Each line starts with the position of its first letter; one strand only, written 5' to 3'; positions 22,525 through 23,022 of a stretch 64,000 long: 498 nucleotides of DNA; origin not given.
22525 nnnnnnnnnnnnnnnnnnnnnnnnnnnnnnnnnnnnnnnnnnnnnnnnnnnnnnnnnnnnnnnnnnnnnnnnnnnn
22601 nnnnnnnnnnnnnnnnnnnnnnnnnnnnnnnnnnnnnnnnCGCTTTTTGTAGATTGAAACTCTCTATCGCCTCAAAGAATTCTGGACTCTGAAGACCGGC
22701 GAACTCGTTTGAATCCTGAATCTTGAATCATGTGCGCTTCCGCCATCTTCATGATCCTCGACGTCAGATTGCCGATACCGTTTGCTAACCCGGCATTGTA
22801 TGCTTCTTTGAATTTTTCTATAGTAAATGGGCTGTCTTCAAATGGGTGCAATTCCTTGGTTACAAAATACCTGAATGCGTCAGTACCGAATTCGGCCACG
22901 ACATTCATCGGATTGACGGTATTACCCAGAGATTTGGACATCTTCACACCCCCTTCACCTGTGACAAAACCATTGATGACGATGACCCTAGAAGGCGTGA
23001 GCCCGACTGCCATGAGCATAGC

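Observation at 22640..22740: metG split by a 7-bp tandem duplication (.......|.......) producing a +1 frameshift in an essential gene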

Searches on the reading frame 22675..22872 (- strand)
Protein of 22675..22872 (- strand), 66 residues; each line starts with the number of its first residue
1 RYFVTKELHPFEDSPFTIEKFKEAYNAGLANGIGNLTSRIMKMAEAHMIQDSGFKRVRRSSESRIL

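Call 46: find_homologous_proteins(query=window:22675-22872:-, max_evalue=0.00001)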
Query seq(66 aa) (66 aa): 5 proteins with E <= 0.00001 among 5 candidates.
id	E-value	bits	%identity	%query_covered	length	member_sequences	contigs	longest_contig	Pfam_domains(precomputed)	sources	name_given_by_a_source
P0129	2.9e-14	70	73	68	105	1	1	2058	PF09334.18,PF01406.26,PF00133.29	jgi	jgi:methionyl-tRNA synthetase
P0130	2.9e-13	67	69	73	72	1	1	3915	PF09334.18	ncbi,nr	ncbi:MAG: class I tRNA ligase family protein, partial [Rhodospirillales bacterium]|nr:class I tRNA l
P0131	7.5e-12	62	63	79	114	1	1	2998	PF09334.18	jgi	jgi:methionyl-tRNA synthetase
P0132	9.7e-11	59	68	67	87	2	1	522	PF09334.18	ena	-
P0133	4.1e-7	48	60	65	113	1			-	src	-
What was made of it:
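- Tried and rejected: It is uninformative (call 46).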
